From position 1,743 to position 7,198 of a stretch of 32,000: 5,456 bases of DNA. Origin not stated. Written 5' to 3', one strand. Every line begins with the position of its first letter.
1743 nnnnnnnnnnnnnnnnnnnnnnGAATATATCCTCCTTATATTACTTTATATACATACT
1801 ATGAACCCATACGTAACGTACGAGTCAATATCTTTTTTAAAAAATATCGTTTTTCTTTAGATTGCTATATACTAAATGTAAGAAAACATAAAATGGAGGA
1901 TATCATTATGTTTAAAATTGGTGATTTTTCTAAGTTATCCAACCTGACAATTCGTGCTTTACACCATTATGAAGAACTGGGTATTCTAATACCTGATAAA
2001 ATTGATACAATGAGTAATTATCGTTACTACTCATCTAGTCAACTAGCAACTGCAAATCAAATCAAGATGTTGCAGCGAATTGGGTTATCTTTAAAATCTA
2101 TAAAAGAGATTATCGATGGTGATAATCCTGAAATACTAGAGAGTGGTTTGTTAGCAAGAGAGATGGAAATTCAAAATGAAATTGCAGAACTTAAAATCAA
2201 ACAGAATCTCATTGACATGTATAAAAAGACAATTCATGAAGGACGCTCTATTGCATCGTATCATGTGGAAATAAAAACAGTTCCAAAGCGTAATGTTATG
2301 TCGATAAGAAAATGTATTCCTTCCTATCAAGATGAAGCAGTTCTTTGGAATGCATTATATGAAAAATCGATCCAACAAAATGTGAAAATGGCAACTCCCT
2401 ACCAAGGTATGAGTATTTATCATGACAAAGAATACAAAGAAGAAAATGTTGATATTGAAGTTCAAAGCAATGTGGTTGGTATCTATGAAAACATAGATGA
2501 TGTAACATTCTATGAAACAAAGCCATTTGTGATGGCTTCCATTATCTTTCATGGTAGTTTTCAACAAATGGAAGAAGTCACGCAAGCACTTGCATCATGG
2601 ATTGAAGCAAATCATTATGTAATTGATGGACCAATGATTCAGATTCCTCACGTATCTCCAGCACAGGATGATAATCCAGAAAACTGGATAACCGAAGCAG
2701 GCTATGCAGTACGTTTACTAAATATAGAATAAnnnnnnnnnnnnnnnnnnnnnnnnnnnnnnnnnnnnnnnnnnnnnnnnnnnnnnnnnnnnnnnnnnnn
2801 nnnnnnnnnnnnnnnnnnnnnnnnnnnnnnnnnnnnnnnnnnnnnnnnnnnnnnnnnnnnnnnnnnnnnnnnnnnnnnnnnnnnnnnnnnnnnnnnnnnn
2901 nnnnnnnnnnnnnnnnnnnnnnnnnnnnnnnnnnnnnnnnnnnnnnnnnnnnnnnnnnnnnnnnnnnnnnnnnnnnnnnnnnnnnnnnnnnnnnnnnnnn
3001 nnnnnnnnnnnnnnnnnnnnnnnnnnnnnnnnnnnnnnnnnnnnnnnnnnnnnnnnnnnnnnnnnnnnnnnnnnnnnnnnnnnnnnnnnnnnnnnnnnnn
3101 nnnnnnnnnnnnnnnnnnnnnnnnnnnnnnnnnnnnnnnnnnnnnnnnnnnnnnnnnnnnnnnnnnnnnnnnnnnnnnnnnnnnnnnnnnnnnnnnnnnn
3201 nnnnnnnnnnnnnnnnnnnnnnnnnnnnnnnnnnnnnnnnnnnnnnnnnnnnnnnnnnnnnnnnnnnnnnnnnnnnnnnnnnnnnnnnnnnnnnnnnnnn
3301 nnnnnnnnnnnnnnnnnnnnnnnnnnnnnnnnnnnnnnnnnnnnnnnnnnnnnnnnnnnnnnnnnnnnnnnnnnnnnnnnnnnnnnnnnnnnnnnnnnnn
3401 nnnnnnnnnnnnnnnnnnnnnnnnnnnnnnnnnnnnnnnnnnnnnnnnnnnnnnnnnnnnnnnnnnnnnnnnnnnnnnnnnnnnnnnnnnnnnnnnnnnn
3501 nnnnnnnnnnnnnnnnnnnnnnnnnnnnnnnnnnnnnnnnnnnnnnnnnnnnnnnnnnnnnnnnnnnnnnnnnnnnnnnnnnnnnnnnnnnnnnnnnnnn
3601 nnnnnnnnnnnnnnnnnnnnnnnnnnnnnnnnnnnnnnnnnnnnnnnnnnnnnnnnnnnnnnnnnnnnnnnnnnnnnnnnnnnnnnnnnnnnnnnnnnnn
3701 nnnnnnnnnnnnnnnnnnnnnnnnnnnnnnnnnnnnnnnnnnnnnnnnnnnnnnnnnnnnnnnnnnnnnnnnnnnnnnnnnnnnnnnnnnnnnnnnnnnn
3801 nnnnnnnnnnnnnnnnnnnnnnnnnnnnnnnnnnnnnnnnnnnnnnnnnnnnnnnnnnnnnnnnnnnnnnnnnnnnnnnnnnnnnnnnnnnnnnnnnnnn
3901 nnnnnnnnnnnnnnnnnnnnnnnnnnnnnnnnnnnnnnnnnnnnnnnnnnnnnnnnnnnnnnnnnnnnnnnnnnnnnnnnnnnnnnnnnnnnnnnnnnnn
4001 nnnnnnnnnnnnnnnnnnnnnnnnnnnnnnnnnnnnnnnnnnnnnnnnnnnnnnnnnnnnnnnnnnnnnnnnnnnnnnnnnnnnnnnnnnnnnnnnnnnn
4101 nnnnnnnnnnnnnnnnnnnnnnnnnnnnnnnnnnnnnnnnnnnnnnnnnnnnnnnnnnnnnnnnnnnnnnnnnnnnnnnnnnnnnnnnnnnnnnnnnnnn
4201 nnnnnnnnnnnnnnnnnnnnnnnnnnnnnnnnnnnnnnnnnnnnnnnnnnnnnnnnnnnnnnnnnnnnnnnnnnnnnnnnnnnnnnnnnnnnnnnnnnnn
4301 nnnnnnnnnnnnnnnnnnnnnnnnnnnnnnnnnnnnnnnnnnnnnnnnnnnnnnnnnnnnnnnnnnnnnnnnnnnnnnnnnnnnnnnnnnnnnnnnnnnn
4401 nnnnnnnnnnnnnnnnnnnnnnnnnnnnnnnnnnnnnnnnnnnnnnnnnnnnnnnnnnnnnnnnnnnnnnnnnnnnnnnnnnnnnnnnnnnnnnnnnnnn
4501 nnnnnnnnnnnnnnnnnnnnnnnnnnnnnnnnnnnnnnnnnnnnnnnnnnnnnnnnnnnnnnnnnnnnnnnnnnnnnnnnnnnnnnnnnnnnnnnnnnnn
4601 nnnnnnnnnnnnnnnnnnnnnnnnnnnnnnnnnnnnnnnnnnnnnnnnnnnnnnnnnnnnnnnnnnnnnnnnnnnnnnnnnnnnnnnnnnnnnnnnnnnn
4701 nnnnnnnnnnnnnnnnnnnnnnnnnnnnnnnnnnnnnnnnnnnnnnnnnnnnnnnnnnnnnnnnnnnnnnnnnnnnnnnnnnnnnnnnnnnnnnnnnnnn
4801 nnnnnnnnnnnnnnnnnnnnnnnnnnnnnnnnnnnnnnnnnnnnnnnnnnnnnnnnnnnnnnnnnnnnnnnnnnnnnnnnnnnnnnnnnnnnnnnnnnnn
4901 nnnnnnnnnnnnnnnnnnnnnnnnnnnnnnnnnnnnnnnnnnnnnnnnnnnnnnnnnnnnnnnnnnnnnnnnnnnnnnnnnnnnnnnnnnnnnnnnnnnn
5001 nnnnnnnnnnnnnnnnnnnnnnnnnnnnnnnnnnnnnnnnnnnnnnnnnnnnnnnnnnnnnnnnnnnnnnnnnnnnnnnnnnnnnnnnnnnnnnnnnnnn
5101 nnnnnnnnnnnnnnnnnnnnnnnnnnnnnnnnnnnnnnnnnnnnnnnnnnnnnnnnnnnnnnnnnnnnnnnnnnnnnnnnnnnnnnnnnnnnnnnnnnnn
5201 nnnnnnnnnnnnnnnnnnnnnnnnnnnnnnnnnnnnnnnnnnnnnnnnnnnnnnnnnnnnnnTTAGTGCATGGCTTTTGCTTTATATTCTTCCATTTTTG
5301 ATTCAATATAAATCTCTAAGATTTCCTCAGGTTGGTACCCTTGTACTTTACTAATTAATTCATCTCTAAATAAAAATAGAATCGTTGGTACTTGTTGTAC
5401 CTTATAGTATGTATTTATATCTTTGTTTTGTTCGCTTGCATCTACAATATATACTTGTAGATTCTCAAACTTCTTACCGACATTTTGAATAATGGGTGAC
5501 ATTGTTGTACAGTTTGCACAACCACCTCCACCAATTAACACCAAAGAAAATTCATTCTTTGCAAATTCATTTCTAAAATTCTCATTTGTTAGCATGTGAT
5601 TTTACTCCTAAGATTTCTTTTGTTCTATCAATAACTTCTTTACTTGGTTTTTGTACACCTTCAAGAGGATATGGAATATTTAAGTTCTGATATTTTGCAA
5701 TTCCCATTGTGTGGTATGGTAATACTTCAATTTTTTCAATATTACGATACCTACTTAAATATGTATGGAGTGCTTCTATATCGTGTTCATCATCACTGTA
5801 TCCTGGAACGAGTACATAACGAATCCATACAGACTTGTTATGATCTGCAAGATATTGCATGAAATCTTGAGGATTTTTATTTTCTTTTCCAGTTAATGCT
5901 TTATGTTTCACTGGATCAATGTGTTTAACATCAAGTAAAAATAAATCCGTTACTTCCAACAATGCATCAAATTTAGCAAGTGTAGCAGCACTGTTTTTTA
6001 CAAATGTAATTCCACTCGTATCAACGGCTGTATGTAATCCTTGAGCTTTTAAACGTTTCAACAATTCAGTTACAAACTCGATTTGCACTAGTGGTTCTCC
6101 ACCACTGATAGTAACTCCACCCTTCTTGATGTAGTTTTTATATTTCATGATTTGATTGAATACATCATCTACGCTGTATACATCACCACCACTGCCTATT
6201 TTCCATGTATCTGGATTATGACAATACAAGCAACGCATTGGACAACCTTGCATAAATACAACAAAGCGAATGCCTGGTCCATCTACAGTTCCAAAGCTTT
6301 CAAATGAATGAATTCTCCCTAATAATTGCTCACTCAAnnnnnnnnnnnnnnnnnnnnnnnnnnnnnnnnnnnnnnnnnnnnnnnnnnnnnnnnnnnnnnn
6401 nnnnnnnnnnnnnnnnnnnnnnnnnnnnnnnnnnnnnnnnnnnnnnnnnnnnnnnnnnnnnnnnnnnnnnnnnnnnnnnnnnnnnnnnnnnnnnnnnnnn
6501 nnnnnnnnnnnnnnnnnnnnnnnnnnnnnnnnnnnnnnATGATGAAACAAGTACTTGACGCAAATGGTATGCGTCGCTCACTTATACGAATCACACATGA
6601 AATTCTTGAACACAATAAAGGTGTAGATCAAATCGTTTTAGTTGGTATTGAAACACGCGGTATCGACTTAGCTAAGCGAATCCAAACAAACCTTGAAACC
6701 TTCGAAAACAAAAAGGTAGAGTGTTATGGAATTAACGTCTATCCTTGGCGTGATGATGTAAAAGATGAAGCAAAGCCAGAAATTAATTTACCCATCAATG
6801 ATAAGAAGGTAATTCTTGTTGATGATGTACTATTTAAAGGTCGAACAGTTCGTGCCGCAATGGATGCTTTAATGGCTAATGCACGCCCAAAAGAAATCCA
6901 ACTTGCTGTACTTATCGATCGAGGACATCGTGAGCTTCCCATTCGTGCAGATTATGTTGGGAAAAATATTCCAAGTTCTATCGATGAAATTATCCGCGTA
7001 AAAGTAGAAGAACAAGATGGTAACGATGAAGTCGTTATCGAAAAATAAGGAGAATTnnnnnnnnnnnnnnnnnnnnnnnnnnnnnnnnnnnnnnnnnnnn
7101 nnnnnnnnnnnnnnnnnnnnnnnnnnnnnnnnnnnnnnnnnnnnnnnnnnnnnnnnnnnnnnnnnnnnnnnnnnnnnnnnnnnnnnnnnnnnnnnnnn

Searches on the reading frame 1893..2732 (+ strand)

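Call 45: search_protein_families(library=ncbifam, proteins=[window:1893-2732:+], max_evalue=0.00001)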
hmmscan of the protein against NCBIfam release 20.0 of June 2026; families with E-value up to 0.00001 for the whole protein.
window:1893-2732:+ (279 aa): 7 families
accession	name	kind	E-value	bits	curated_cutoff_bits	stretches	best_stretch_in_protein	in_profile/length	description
NF053782.1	ChlnTransRegdde3219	equivalog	7.7e-15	55.1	450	1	7-245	7-247/278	choline utilization transcriptional activator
TIGR02044.1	CueR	equivalog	5.6e-10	39.4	147.4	1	8-109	2-108/127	Cu(I)-responsive transcriptional regulator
NF007069.0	PRK09514.1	equivalog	4.4e-09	36.4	143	1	6-75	1-69/141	Zn(2+)-responsive transcriptional regulator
TIGR02043.1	ZntR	equivalog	8.4e-08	32.4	167.95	1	6-76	1-74/131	Zn(2+)-responsive transcriptional regulator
NF047375.1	HeatShock_HspR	equivalog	5.7e-07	29.4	105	1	6-77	3-73/92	heat shock protein transcriptional repressor HspR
TIGR02051.1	MerR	equivalog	2.3e-06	27.9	150.85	1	8-116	1-111/124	mercury resistance transcriptional regulator MerR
TIGR01950.1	SoxR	equivalog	5.1e-06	26.3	116.9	0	8-74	3-67/142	redox-sensitive transcriptional activator SoxR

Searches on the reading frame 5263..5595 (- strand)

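Call 45: search_protein_families(library=ncbifam, proteins=[window:5263-5595:-], max_evalue=0.00001)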
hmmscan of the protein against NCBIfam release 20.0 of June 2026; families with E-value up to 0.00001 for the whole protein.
window:5263-5595:- (110 aa): 3 families
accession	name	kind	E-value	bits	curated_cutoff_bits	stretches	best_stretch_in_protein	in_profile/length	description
TIGR01068.1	thioredoxin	equivalog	3.6e-11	43.1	96.8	1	3-99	2-99/101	thioredoxin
TIGR01126.1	pdi_dom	equivalog_domain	1.4e-07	31.8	107.2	1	2-100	1-104/105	protein disulfide-isomerase domain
NF008229.0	PRK10996.1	equivalog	2.5e-06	27.3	125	1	21-101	59-139/141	thioredoxin TrxC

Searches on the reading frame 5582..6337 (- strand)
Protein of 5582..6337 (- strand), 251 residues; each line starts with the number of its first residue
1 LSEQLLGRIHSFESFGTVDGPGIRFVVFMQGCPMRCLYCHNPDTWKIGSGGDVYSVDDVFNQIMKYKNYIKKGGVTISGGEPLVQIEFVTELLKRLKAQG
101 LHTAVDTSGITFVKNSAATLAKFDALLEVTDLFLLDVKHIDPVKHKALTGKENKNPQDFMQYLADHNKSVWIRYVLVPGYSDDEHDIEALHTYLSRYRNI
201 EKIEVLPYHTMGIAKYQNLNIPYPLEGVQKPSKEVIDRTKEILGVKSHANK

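Call 45: search_protein_families(library=ncbifam, proteins=[window:5582-6337:-], max_evalue=0.00001)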
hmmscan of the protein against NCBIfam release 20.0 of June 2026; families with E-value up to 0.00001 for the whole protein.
window:5582-6337:- (251 aa): 29 families (the best 25 are shown)
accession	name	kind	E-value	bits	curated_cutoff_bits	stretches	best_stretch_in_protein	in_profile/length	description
TIGR02493.1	PFLA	equivalog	6.5e-97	323.5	231.75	1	8-243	1-232/235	pyruvate formate-lyase-activating protein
NF008356.0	PRK11145.1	equivalog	6.9e-84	280.9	375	1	5-248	3-242/246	pyruvate formate lyase 1-activating protein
TIGR02494.1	PFLE_PFLC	subfamily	2.7e-60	204.1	174.35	2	51-243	101-289/293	glycyl-radical enzyme activating protein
NF043069.1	T4HPD_activ_SAM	equivalog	6e-54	183.4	425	2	51-242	101-287/299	trans-4-hydroxy-L-proline dehydratase activase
NF033719.1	ind_deCO2_activ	equivalog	9.2e-51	172.9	425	2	50-243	107-293/302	indoleacetate decarboxylase activase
TIGR04395.1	cutC_activ_rSAM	equivalog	1.8e-49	168.7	360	2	51-243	107-297/309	choline TMA-lyase-activating enzyme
NF048010.1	SfplDhtActHpsHDes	equivalog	7.3e-48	162.9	430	2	51-242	109-297/298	(2S)-3-sulfopropanediol dehydratase activating enzyme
TIGR04041.1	activase_YjjW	hypoth_equivalog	2.9e-45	154.8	250.2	2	54-218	93-248/276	YjjW family glycine radical enzyme activase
NF048008.1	SfplDhtActHpfHKleb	equivalog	4.7e-43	147.6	500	2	50-241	103-291/308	(2S)-3-sulfopropanediol dehydratase activating enzyme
NF033717.2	HPDL_rSAM_activ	equivalog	7e-42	143.7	420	2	53-243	111-296/311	4-hydroxyphenylacetate decarboxylase activase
TIGR04003.1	rSAM_BssD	equivalog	1.5e-39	136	496.45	2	51-235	105-288/314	[benzylsuccinate synthase]-activating enzyme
NF007483.0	PRK10076.1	equivalog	6.8e-35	120.6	326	2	54-242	98-280/292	[formate-C-acetyltransferase]-activating enzyme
TIGR02495.1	NrdG2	equivalog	1.4e-21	76.7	131.15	1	9-189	2-175/193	anaerobic ribonucleoside-triphosphate reductase activating protein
TIGR02491.1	NrdG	equivalog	1.5e-19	70.4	126.1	1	9-141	2-133/154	anaerobic ribonucleoside-triphosphate reductase activating protein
TIGR04349.1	rSAM_QueE_gams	hypoth_equivalog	3.6e-14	53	300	1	27-115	24-104/210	7-carboxy-7-deazaguanine synthase QueE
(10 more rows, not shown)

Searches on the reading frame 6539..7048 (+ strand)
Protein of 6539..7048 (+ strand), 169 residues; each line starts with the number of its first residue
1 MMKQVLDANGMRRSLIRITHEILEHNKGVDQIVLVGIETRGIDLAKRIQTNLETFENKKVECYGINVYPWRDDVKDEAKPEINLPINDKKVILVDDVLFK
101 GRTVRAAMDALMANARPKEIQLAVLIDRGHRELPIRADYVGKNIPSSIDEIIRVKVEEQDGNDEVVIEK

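Call 9: search_protein_families(library=pfam, proteins=[window:6539-7048:+])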
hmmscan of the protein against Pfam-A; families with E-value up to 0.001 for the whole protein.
window:6539-7048:+ (169 aa): 1 family
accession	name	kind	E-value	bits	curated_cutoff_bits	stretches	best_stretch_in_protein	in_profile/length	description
PF00156.33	Pribosyltran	-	1.9e-21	76.5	26.3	1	3-156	3-155/158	Phosphoribosyl transferase domain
